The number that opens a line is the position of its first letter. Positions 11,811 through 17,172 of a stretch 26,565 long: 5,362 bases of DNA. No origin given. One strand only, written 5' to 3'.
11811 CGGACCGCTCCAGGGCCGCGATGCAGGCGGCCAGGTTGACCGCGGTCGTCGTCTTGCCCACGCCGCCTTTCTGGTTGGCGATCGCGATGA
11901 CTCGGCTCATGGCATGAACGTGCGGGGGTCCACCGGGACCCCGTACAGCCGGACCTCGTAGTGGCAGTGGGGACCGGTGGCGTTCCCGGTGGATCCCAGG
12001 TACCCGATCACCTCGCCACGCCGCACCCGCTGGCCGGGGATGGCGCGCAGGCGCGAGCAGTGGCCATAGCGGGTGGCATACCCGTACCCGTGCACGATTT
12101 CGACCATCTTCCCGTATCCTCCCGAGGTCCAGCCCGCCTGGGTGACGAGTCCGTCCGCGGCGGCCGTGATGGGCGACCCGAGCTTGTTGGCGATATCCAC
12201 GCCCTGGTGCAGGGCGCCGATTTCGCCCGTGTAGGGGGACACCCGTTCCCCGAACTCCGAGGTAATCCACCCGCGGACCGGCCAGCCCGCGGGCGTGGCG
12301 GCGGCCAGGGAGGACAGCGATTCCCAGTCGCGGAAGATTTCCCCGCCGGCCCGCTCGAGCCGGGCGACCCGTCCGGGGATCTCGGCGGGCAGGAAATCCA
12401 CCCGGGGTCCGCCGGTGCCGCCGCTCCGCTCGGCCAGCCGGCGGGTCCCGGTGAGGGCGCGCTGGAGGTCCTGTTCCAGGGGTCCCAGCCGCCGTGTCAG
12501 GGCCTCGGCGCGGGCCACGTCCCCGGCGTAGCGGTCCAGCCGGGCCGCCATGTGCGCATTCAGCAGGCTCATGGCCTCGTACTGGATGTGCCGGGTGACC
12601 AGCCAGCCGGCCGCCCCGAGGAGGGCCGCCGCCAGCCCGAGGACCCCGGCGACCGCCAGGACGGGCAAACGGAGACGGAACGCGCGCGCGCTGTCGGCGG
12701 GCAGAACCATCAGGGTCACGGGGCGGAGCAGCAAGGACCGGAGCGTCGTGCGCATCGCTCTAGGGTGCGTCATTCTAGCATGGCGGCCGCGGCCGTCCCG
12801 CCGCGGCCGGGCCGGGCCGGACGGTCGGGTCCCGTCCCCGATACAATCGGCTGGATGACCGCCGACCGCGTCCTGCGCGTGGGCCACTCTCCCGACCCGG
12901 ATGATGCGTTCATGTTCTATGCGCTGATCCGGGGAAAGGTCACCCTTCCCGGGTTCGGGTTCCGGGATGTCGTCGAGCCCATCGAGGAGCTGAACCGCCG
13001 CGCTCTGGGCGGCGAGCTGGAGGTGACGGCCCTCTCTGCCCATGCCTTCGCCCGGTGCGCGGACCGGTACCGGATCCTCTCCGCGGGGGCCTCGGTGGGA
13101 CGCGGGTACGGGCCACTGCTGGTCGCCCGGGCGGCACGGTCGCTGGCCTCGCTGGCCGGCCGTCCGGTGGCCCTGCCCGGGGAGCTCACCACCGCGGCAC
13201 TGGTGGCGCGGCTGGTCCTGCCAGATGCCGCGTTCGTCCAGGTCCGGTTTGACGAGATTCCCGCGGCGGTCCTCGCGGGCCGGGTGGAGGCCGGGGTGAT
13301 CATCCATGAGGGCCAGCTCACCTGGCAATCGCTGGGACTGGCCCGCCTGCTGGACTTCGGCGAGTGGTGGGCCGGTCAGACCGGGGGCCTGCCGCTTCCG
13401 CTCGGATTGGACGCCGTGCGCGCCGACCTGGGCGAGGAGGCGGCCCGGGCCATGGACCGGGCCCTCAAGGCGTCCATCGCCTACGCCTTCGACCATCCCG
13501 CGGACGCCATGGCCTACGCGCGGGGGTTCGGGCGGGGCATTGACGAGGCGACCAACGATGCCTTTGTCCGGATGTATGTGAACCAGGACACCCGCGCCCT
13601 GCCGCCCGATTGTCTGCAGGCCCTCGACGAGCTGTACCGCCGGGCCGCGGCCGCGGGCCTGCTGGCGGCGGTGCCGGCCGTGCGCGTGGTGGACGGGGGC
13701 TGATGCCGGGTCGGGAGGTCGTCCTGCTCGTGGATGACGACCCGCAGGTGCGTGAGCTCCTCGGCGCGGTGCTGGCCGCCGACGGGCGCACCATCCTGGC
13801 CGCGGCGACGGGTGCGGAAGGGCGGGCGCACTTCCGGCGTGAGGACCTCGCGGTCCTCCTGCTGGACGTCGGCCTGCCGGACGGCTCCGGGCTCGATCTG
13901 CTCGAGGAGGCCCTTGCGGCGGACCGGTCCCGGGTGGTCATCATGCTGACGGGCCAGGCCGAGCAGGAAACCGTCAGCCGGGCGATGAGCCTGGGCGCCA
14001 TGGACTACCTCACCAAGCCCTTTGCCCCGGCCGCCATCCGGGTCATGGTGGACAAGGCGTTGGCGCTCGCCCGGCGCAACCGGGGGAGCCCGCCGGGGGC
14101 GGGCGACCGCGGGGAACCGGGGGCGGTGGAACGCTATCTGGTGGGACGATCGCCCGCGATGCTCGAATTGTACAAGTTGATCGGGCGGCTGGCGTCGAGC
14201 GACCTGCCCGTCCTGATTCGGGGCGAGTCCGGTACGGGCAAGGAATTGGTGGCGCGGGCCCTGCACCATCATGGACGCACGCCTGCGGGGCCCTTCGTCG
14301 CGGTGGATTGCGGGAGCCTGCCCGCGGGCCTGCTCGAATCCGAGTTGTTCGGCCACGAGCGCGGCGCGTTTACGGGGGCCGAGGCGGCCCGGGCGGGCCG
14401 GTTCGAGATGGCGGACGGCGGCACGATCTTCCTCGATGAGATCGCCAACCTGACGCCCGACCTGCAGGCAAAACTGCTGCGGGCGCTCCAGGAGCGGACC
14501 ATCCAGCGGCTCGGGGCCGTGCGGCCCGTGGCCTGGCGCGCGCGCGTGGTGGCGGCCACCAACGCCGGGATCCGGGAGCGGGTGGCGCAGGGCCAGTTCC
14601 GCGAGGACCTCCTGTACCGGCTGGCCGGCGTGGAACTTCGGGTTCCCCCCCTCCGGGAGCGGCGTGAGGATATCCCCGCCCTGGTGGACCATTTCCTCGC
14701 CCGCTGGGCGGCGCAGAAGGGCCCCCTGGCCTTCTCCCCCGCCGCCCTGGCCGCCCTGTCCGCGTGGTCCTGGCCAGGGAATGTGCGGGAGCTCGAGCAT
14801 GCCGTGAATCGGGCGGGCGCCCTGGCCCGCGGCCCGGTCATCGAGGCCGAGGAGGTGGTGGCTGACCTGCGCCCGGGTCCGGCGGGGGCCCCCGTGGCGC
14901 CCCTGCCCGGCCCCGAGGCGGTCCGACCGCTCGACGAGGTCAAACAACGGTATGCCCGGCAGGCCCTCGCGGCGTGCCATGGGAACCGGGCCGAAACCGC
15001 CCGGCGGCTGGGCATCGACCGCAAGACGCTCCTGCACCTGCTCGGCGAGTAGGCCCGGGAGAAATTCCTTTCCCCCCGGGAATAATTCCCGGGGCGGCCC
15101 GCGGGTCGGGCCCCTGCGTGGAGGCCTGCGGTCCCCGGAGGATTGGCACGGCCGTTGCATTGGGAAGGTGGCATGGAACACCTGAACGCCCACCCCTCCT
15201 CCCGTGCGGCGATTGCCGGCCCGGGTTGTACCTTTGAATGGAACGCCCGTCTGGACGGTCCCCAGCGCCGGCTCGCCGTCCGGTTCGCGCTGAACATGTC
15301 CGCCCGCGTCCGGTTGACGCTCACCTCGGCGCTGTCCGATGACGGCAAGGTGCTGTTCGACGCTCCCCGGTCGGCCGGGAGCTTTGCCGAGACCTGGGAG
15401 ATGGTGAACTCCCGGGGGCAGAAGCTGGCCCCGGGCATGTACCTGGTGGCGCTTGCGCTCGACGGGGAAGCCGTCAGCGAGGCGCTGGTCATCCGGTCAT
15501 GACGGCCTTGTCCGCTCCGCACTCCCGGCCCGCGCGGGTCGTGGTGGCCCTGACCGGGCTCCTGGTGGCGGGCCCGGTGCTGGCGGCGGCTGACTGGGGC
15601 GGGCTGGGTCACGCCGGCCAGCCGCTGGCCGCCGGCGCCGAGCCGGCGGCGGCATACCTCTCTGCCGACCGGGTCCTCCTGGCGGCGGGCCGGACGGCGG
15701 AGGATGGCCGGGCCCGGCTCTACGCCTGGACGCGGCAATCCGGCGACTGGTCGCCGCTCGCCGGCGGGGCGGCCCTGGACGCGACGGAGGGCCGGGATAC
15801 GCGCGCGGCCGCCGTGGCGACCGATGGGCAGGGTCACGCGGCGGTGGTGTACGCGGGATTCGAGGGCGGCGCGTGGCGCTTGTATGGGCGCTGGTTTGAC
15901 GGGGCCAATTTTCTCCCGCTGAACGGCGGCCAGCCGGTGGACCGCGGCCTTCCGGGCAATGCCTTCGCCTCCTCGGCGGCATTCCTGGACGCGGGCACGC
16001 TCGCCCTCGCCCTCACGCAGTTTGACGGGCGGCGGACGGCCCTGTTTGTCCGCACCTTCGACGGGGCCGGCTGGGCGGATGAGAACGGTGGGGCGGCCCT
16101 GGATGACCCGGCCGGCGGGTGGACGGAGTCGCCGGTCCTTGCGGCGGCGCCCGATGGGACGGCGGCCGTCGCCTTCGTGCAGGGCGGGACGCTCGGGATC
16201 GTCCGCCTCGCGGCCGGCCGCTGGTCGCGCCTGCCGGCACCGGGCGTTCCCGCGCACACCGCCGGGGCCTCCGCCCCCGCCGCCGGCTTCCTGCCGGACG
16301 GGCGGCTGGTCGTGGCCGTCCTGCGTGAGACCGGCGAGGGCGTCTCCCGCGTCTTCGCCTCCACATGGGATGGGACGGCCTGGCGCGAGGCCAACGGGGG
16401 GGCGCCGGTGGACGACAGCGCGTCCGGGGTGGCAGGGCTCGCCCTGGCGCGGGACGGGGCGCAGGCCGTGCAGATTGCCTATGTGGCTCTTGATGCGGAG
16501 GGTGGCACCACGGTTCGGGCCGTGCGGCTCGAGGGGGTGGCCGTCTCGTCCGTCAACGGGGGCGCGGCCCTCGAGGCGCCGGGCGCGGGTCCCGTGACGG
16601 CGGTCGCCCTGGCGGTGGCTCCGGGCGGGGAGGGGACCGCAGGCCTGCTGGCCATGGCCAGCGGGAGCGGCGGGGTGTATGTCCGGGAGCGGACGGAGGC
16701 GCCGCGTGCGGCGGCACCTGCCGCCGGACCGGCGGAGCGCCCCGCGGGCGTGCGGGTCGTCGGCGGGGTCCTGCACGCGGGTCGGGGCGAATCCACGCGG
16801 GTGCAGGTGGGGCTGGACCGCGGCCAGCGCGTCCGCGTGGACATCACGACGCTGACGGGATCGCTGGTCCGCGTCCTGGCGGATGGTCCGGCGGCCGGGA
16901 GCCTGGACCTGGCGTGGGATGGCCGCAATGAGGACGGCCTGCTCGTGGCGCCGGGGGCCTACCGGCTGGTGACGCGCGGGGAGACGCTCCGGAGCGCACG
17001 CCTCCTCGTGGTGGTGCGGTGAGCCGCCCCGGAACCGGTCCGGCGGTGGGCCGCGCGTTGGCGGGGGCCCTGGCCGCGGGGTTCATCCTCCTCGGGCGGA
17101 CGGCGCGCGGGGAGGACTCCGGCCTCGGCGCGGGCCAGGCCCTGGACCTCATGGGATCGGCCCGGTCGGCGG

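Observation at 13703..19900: A complete, self-contained sigma54 circuit readable from the sequence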

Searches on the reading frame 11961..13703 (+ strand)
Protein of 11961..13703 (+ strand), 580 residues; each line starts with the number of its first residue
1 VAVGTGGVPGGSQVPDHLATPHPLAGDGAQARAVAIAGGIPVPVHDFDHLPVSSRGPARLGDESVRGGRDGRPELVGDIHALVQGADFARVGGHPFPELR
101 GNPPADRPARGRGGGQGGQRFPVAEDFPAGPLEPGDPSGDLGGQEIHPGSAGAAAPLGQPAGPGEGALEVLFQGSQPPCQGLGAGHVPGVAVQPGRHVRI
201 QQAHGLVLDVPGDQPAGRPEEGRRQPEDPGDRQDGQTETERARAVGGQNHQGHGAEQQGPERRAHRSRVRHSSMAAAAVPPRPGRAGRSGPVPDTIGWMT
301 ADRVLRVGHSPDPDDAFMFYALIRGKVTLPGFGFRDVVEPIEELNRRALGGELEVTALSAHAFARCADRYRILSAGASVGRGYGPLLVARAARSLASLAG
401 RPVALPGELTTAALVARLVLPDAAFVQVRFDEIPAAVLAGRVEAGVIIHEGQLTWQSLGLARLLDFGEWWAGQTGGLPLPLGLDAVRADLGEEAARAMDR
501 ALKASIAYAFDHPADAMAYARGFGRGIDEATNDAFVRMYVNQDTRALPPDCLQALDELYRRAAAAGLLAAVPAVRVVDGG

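Call 5: search_protein_families(library=pfam, proteins=[window:11961-13703:+], max_evalue=0.01)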
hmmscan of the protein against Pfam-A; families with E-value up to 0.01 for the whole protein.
window:11961-13703:+ (580 aa): 1 family
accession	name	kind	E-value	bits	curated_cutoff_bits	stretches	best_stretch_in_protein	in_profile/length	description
PF02621.19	VitK2_biosynth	-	1.1e-69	235.1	26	1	305-563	1-251/252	Menaquinone biosynthesis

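Call 12: search_protein_families(library=ncbifam, proteins=[window:11961-13703:+], max_evalue=0.01)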
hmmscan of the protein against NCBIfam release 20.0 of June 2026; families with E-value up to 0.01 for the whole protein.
window:11961-13703:+ (580 aa): 0 families

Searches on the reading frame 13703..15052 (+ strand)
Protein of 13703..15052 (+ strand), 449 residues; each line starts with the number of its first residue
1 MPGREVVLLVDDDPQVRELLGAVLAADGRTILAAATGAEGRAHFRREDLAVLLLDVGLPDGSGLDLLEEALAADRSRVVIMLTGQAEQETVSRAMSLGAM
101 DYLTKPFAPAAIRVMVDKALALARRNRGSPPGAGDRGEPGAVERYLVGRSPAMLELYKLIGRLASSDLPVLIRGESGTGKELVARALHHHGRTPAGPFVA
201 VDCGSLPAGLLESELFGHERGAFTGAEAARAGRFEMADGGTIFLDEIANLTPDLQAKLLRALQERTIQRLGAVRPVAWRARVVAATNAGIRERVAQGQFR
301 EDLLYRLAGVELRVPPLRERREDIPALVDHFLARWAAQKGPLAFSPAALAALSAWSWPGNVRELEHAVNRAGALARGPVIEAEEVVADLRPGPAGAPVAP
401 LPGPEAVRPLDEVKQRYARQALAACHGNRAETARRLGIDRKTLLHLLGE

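Call 5: search_protein_families(library=pfam, proteins=[window:13703-15052:+], max_evalue=0.01)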
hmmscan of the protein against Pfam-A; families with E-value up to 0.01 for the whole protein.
window:13703-15052:+ (449 aa): 11 families
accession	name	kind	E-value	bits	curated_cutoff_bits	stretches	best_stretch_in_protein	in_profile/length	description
PF00158.32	Sigma54_activat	-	1.6e-63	213.8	20.2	1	146-312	1-167/168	Sigma-54 interaction domain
PF14532.12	Sigma54_activ_2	-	6.6e-24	85.2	25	1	147-317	1-138/138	Sigma-54 interaction domain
PF00072.30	Response_reg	-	1e-22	80.8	30.2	1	7-116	1-110/111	Response regulator receiver domain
PF25601.1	AAA_lid_14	-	1.7e-21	76.3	27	1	318-392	1-77/87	AAA+ ATPase lid domain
PF07728.20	AAA_5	-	1.1e-08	35.6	22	1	169-288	1-123/139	AAA domain (dynein-related subfamily)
PF02954.25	HTH_8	-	1.2e-07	31.8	22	1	419-443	11-35/42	Bacterial regulatory protein, Fis family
PF13191.12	AAA_16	-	0.00017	22.5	32.6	1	146-272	2-129/167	AAA ATPase domain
PF00004.35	AAA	-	0.0033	18.3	21.2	1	170-287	1-109/131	ATPase family associated with various cellular activities (AAA)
PF01078.27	Mg_chelatase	-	0.0034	17.2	20.3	0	225-287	93-157/207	Magnesium chelatase, subunit ChlI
PF00493.29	MCM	-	0.0059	16.2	23.3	1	166-288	56-173/224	MCM P-loop domain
PF07726.17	AAA_3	-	0.0086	16.4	27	0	170-287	2-111/131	ATPase family associated with various cellular activities (AAA)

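Call 12: search_protein_families(library=ncbifam, proteins=[window:13703-15052:+], max_evalue=0.01)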
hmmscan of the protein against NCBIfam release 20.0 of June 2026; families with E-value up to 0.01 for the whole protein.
window:13703-15052:+ (449 aa): 112 families (the best 25 are shown)
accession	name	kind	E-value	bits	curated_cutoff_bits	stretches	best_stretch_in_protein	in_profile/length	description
NF008469.0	PRK11361.1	equivalog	3.1e-120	402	714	1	3-447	3-451/461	acetoacetate metabolism transcriptional regulator AtoC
TIGR01818.1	ntrC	equivalog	3.6e-113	378.8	558.6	1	7-390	1-382/463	nitrogen regulation protein NR(I)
TIGR02915.1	PEP_resp_reg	equivalog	1.3e-107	360.5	502.6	1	7-447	1-439/445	PEP-CTERM-box response regulator transcription factor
NF007689.0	PRK10365.1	equivalog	7.6e-99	331.5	760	1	7-446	8-438/441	sigma-54-dependent response regulator transcription factor ZraR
TIGR01817.1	nifA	equivalog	3.3e-95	319.9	528.85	1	142-416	194-470/534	nif-specific transcriptional activator NifA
NF011695.0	PRK15115.1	equivalog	7e-90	301.9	763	1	7-447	9-433/445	two-component system response regulator GlrR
NF003451.0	PRK05022.1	equivalog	7.1e-90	302.1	476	1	139-446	185-504/512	nitric oxide reductase transcriptional regulator NorR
NF038308.1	RNA_repair_RtcR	equivalog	9.2e-90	302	650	1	144-393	180-443/530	RNA repair transcriptional activator RtcR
NF008176.1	PRK10923.1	equivalog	5.6e-88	295.6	620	1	4-377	3-373/469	nitrogen regulation protein NR(I)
NF050807.1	TransRegFlbDCaul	equivalog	2.5e-87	293.6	750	1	144-444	118-432/454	sigma-54-dependent transcriptional regulator FlbD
NF051870.1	NAssimRespRegNtrX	equivalog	1.2e-82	278.2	600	1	7-443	4-443/452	nitrogen assimilation response regulator NtrX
NF041946.1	LuxO_transreg_Vib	equivalog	5.9e-82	275.9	800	1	10-385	2-376/463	quorum-sensing sigma-54 dependent transcriptional regulator LuxO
NF041552.1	TF_PrdR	equivalog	1.2e-78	264.9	795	1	146-445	269-571/577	sigma-54 dependent transcriptional regulator PrdR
TIGR02329.1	propionate_PrpR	equivalog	3.8e-76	256.8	499.2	1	110-445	173-522/526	propionate catabolism operon regulatory protein PrpR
TIGR02974.1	phageshock_pspF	equivalog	3.7e-75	253.2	443.55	1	146-371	1-229/336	phage shock protein operon transcriptional activator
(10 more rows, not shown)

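Call 66: find_homologous_proteins(query=window:13703-15049:+, max_evalue=1e-100)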
Query window:13703-15049:+ (449 aa): 46 proteins with E <= 1e-100 among 8000 candidates.
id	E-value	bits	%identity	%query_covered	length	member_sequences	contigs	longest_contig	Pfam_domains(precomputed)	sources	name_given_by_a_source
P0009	2.1e-284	961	100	100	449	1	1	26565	PF00158.33,PF25601.2,PF02954.26,PF14532.13,PF07728.21,PF00072.31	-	-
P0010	7.4e-171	587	65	99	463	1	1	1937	PF00158.33,PF25601.2,PF02954.26,PF14532.13,PF00072.31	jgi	jgi:DNA-binding NtrC family response regulator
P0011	1.7e-156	540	63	99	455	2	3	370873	PF00158.33,PF25601.2,PF02954.26,PF14532.13,PF00072.31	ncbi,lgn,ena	ncbi:MAG: sigma-54 dependent transcriptional regulator [Candidatus Coatesbacteria bacterium]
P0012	1.4e-146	507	59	99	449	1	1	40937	PF00158.33,PF25601.2,PF02954.26,PF14532.13,PF00072.31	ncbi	-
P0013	5.7e-146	505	56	97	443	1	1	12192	PF00158.33,PF25601.2,PF14532.13,PF07728.21,PF00072.31,PF13191.13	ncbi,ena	-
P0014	4.0e-139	483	52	98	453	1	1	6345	PF00158.33,PF25601.2,PF02954.26,PF14532.13,PF07728.21,PF00072.31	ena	-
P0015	1.0e-133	465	54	98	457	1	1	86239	PF00158.33,PF25601.2,PF02954.26,PF14532.13,PF07728.21,PF00072.31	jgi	jgi:DNA-binding NtrC family response regulator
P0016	1.7e-128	448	52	98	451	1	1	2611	PF00158.33,PF25601.2,PF14532.13,PF07728.21,PF00072.31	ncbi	-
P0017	1.5e-115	405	65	70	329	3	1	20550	PF00158.33,PF14532.13,PF00072.31,PF01078.28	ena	-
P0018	4.2e-109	384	63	66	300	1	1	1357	PF00158.33,PF25601.2,PF02954.26,PF14532.13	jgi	jgi:DNA-binding NtrC family response regulator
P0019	6.0e-109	383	64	66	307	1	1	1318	PF00158.33,PF25601.2,PF02954.26,PF14532.13,PF01078.28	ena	-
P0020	7.1e-107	376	47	98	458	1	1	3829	PF00158.33,PF25601.2,PF02954.26,PF14532.13,PF07728.21,PF00072.31,PF01078.28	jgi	jgi:DNA-binding NtrC family response regulator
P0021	2.2e-106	375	48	99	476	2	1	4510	PF00158.33,PF25601.2,PF02954.26,PF18024.8,PF00004.36,PF14532.13,PF07728.21,PF00072.31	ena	-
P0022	1.1e-105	373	49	99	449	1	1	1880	PF00158.33,PF25601.2,PF02954.26,PF00004.36,PF14532.13,PF07728.21,PF00072.31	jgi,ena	-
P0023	2.7e-104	368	48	98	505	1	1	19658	PF00158.33,PF25601.2,PF02954.26,PF18024.8,PF00004.36,PF14532.13,PF07728.21,PF00072.31,PF13191.13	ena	-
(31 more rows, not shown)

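Call 67: find_encoding_contigs(protein=P0012, flank=7000, max_places=2)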
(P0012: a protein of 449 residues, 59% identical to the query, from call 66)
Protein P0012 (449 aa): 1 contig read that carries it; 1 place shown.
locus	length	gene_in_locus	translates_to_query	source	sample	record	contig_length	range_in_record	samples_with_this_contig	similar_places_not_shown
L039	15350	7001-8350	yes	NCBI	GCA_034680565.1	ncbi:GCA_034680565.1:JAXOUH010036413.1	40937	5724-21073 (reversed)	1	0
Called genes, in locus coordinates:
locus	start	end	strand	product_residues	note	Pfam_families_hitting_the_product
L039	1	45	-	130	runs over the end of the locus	-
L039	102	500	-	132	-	-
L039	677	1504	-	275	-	PF02195:ParB_N, PF17762:HTH_ParB, PF23552:ParB_C (faint)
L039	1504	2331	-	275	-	PF00142:Fer4_NifH (weak), PF01656:CbiA, PF06564:CBP_BcsQ, PF09140:MipZ, PF10609:ParA, PF13614:AAA_31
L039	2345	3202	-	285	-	PF01551:Peptidase_M23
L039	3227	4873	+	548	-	PF10282:Lactonase (weak)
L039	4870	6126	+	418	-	PF09587:PGA_cap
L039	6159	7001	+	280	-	PF02621:VitK2_biosynth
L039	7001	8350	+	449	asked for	PF00072:Response_reg, PF00158:Sigma54_activat, PF14532:Sigma54_activ_2, PF25601:AAA_lid_14, PF02954:HTH_8 (weak)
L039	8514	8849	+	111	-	-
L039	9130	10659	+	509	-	PF13860:FlgD_ig (weak)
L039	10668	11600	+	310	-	-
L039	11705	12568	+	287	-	-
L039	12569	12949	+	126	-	-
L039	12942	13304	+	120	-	-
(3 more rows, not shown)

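Call 68: find_encoding_contigs(protein=P0013, flank=7000, max_places=2)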
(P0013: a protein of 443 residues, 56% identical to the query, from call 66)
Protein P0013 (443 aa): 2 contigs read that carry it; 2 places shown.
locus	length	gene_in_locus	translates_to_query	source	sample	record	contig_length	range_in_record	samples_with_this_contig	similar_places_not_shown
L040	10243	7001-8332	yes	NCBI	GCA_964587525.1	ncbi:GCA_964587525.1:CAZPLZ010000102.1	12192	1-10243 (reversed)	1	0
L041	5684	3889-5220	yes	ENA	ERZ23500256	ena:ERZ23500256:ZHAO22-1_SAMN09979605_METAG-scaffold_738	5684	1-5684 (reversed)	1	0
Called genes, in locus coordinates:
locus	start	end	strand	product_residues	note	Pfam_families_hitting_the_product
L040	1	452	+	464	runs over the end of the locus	-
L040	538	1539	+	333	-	PF16884:ADH_N_2, PF00107:ADH_zinc_N, PF13602:ADH_zinc_N_2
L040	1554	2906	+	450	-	PF00251:Glyco_hydro_32N, PF08244:Glyco_hydro_32C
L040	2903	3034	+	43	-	-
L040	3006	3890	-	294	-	-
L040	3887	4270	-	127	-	PF00072:Response_reg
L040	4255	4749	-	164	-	-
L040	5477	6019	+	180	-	-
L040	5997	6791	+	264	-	-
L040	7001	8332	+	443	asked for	PF00072:Response_reg, PF13191:AAA_16 (faint), PF00158:Sigma54_activat, PF14532:Sigma54_activ_2, PF07728:AAA_5 (weak), PF25601:AAA_lid_14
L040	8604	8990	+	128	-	PF00072:Response_reg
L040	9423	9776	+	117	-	-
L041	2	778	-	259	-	?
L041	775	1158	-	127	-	PF00072:Response_reg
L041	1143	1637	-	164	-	-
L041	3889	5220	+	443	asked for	PF00072:Response_reg, PF13191:AAA_16 (faint), PF00158:Sigma54_activat, PF14532:Sigma54_activ_2, PF07728:AAA_5 (weak), PF25601:AAA_lid_14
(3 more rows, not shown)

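Call 69: find_encoding_contigs(protein=P0015, flank=7000, max_places=2)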
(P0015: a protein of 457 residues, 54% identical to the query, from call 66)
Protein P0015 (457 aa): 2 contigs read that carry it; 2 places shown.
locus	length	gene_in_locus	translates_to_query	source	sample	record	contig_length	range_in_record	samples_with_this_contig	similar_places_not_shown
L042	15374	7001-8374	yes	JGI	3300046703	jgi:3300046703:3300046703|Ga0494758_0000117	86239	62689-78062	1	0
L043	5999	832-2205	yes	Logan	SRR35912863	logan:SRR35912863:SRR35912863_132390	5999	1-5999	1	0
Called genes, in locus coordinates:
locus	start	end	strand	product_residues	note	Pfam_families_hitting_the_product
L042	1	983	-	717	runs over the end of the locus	-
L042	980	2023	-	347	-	PF25160:LdpA_Fe-S-bd (faint), PF00037:Fer4 (faint), PF12798:Fer4_3 (faint), PF12837:Fer4_6 (faint), PF13237:Fer4_10 (faint), PF12801:Fer4_5 (weak), PF12838:Fer4_7 (weak), PF13187:Fer4_9 (weak), +1 more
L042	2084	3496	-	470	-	PF01875:Memo, PF01871:AMMECR1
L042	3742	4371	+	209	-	-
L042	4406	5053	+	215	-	PF03783:CsgG (weak)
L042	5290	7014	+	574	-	PF00989:PAS (faint), PF08448:PAS_4 (faint), PF08447:PAS_3, PF00512:HisKA, PF02518:HATPase_c, PF00072:Response_reg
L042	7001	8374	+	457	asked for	PF00072:Response_reg, PF00158:Sigma54_activat, PF14532:Sigma54_activ_2, PF07728:AAA_5 (weak), PF25601:AAA_lid_14, PF02954:HTH_8 (weak)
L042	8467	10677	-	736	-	PF01266:DAO (weak), PF12831:FAD_oxidored, PF13450:NAD_binding_8 (weak)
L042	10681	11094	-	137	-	PF07238:PilZ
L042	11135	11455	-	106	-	-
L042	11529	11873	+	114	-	PF04945:YHS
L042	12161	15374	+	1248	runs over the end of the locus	PF02837:Glyco_hydro_2_N, PF22666:Glyco_hydro_2_N2 (weak), PF00703:Glyco_hydro_2, PF02836:Glyco_hydro_2_C, PF16353:LacZ_4, PF02929:Bgal_small_N, PF00754:F5_F8_type_C, PF22633:F5_F8_type_C_2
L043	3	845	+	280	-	?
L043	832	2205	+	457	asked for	PF00072:Response_reg, PF00158:Sigma54_activat, PF14532:Sigma54_activ_2, PF07728:AAA_5 (weak), PF25601:AAA_lid_14, PF02954:HTH_8 (weak)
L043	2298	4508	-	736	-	PF01266:DAO (weak), PF12831:FAD_oxidored, PF13450:NAD_binding_8 (weak)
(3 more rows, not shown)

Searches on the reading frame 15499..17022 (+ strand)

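Call 5: search_protein_families(library=pfam, proteins=[window:15499-17022:+], max_evalue=0.01)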
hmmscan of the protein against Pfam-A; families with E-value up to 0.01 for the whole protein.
window:15499-17022:+ (507 aa): 1 family
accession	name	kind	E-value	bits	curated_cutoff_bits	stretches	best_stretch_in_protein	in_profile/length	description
PF13860.13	FlgD_ig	-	1.9e-06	28.2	27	1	432-490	11-71/79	FlgD Ig-like domain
